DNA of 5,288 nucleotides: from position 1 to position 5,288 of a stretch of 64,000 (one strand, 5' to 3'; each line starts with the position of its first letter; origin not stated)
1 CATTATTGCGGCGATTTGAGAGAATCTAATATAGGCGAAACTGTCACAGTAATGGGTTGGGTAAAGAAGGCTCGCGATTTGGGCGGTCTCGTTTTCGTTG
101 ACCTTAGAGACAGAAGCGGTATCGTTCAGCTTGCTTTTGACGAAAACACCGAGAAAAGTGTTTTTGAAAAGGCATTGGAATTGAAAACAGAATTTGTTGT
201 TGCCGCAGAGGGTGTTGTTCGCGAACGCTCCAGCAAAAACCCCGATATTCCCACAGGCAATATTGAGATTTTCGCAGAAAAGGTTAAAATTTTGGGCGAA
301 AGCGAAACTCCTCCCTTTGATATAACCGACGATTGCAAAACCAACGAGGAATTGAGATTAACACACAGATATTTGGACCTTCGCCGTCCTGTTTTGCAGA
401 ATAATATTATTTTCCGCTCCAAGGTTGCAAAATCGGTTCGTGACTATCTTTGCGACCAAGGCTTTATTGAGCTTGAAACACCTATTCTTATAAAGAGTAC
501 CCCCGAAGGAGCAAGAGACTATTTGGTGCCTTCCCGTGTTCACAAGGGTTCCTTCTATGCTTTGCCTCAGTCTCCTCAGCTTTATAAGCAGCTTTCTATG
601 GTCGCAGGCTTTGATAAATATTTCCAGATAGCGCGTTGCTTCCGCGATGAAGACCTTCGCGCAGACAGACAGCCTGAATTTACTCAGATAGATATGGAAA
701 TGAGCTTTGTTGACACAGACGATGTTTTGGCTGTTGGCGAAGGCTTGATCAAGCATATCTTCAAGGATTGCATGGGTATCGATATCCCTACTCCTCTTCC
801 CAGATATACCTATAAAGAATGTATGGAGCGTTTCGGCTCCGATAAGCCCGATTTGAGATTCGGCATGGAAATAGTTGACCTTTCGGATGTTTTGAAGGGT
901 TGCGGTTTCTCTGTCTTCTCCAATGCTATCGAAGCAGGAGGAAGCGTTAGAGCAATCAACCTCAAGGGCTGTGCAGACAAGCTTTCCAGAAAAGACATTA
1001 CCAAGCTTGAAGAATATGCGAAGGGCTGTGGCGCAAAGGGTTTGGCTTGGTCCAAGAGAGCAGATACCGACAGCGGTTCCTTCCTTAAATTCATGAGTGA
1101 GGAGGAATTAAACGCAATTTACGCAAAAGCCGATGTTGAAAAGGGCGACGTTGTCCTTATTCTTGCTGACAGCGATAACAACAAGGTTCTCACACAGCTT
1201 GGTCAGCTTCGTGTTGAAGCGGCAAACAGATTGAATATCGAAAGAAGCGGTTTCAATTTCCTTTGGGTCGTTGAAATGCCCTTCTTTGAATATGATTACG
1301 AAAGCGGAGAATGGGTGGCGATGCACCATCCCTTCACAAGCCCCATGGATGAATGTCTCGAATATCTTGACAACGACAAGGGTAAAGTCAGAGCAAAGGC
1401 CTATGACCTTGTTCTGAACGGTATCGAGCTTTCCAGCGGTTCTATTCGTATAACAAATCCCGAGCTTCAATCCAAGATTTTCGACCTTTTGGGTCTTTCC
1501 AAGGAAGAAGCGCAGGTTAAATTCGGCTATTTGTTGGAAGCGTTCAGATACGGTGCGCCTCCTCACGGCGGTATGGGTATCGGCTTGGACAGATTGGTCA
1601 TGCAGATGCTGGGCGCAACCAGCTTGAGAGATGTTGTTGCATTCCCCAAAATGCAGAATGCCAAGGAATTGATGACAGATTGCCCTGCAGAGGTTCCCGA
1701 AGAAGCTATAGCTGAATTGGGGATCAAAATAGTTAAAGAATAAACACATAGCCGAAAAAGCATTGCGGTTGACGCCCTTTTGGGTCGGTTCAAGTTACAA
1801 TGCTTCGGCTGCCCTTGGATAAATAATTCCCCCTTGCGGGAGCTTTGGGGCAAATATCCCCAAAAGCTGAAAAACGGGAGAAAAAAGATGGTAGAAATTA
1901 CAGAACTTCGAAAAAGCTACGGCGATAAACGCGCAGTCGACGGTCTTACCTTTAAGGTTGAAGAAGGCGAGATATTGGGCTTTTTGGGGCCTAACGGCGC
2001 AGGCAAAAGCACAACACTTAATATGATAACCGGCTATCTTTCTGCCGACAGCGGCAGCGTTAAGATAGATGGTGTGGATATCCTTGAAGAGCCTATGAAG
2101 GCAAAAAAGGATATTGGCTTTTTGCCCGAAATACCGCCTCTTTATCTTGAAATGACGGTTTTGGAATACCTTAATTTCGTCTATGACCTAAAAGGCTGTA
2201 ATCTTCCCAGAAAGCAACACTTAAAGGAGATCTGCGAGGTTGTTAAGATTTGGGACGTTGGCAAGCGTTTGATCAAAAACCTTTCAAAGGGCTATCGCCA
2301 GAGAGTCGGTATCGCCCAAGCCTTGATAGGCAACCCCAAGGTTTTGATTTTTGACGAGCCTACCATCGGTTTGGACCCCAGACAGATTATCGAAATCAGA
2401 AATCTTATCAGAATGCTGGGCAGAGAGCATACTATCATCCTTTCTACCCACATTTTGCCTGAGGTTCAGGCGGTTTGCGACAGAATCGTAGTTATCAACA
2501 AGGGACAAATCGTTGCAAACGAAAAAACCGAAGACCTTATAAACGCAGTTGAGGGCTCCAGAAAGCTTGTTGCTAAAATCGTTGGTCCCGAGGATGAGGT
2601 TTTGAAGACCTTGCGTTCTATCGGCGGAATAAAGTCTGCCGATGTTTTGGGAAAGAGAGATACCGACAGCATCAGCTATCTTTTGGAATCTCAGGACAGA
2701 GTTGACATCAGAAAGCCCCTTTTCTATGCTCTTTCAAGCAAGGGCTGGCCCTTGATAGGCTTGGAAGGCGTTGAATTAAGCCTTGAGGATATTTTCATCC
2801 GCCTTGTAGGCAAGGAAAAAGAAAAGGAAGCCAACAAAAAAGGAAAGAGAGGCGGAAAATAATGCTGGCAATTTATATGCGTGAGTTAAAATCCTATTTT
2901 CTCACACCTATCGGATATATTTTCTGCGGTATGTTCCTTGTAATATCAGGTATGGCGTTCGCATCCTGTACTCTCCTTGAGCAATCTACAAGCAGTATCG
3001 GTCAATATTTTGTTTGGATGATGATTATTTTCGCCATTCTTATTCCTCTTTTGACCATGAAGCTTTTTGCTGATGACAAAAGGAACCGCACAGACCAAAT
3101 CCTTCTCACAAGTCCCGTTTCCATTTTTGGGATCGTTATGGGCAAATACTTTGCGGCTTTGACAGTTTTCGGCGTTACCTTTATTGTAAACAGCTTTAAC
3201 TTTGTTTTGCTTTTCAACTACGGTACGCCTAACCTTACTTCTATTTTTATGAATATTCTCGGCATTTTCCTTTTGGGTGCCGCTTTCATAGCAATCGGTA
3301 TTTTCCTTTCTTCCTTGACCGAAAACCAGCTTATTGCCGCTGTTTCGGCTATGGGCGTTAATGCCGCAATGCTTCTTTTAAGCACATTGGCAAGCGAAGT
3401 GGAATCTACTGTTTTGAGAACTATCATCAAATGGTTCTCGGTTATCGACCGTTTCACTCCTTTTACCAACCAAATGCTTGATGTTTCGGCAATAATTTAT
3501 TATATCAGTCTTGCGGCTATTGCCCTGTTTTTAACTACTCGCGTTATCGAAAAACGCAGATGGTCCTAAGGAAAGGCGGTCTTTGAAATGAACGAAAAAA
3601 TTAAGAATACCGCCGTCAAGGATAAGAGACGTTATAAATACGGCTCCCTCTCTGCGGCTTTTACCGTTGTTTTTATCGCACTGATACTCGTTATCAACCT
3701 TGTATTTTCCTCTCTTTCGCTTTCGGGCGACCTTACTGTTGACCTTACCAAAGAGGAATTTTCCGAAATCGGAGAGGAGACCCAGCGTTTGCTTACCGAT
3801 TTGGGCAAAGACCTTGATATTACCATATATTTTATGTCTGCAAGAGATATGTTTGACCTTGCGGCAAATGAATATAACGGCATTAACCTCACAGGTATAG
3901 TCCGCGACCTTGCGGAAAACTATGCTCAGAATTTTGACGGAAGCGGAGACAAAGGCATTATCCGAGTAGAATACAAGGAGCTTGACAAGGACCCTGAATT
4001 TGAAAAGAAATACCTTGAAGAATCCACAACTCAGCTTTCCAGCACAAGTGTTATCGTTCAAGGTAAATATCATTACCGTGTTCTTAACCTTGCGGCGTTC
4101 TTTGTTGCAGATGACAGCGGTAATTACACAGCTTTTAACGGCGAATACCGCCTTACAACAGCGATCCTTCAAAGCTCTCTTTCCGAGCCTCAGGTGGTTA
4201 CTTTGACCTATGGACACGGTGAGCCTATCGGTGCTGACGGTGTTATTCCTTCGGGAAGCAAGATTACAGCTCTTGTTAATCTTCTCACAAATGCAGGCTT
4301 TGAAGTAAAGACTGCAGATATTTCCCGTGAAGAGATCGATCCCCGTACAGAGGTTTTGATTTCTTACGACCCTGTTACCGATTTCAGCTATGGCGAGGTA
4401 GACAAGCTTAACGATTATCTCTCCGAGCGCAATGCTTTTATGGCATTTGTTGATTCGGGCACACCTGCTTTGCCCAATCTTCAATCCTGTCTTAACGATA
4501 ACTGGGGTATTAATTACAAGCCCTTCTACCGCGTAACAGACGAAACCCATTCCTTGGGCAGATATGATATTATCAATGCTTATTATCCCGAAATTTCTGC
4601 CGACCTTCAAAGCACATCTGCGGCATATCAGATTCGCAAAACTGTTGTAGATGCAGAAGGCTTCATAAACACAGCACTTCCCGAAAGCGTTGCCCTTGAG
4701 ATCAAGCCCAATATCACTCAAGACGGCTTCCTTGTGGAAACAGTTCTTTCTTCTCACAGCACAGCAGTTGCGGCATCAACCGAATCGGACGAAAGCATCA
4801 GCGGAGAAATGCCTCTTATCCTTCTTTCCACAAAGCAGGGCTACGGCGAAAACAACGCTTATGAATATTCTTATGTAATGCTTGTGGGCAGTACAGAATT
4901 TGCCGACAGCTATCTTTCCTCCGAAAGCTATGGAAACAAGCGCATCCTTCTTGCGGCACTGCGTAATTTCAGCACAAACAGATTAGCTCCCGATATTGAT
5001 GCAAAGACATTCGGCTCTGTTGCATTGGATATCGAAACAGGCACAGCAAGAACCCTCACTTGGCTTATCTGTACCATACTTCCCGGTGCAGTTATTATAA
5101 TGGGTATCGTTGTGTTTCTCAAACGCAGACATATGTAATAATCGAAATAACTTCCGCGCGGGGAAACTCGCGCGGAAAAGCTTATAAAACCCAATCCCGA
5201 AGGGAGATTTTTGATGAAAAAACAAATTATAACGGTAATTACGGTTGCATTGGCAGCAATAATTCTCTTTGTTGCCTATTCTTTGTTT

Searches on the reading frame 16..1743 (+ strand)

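Call 35: search_protein_families(library=pfam, proteins=[window:16-1743:+], max_evalue=0.001)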
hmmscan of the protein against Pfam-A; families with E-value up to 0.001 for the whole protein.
window:16-1743:+ (575 aa): 4 families
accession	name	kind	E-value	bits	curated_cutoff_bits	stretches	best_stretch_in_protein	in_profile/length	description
PF00152.25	tRNA-synt_2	-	8.5e-122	406.5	25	1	110-547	1-308/308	tRNA synthetases class II (D, K and N)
PF02938.19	GAD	-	2.7e-21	76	23.4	1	301-392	1-92/95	GAD domain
PF01336.31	tRNA_anti-codon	-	2.7e-16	59.7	27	1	10-93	1-75/75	OB-fold nucleic acid binding domain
PF01409.25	tRNA-synt_2d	-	3.9e-06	27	19.8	0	201-256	104-157/246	tRNA synthetases class II core domain (F)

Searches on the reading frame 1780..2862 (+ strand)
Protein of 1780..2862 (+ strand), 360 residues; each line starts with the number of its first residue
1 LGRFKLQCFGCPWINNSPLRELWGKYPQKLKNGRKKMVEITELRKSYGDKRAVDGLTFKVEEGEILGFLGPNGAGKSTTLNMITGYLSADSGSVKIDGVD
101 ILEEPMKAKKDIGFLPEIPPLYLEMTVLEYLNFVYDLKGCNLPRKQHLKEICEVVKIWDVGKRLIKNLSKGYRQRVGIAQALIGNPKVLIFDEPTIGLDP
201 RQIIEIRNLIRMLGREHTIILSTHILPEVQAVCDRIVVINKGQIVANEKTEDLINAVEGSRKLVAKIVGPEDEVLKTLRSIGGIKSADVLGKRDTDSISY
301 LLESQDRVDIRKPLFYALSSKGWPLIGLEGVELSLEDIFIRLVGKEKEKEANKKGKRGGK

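Call 35: search_protein_families(library=pfam, proteins=[window:1780-2862:+], max_evalue=0.001)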
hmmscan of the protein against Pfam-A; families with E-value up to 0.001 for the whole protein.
window:1780-2862:+ (360 aa): 2 families
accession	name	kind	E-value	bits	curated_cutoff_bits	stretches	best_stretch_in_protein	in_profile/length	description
PF00005.33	ABC_tran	-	8e-32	111.1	25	1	54-195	2-136/137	ABC transporter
PF13304.12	AAA_21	-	7.9e-11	43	27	1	165-225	235-299/304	AAA domain, putative AbiEii toxin, Type IV TA system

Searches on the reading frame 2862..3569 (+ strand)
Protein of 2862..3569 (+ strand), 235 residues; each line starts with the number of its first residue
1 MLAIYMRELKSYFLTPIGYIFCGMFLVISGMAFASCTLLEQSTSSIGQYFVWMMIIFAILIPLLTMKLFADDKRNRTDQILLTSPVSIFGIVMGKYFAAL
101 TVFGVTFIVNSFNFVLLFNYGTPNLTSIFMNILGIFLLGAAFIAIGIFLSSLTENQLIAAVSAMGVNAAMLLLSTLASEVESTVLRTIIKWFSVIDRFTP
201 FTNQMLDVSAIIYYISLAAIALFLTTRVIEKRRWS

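Call 35: search_protein_families(library=pfam, proteins=[window:2862-3569:+], max_evalue=0.001)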
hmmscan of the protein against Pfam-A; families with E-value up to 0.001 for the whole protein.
window:2862-3569:+ (235 aa): 4 families
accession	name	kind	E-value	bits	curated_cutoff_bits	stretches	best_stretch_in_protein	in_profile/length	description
PF12698.13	ABC2_membrane_3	-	4.2e-10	39.7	31.6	1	40-221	154-333/347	ABC-2 family transporter protein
PF12679.13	ABC2_membrane_2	-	2e-07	31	27.2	1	40-209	61-246/283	ABC-2 family transporter protein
PF01061.29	ABC2_membrane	-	0.00018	21.6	26.9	1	3-201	5-202/211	ABC-2 type transporter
PF13346.12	ABC2_membrane_5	-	0.00027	21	25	0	46-221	30-189/205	ABC-2 family transporter protein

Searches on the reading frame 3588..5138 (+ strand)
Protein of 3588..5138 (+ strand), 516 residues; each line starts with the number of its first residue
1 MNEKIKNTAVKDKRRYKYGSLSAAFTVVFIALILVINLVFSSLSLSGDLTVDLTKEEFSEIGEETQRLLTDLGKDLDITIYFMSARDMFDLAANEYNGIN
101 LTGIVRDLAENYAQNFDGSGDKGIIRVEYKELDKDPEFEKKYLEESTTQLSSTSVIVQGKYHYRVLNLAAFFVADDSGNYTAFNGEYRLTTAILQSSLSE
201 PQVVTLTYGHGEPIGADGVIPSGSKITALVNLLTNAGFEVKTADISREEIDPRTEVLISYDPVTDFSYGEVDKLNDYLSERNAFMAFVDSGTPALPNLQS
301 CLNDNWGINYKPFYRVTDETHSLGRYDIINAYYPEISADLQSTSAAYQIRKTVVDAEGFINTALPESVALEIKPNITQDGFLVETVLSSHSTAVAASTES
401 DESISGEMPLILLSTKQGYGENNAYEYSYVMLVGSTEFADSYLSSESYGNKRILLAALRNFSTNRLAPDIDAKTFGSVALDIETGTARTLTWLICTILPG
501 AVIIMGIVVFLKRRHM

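Call 12: search_protein_families(library=pfam, proteins=[window:3588-5138:+], max_evalue=0.001)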
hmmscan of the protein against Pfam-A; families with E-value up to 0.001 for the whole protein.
window:3588-5138:+ (516 aa): 1 family
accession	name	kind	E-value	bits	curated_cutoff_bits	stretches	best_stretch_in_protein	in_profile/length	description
PF09822.16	ABC_transp_aux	-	5.2e-08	32.9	34.7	1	203-317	3-120/288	ABC-type uncharacterized transport system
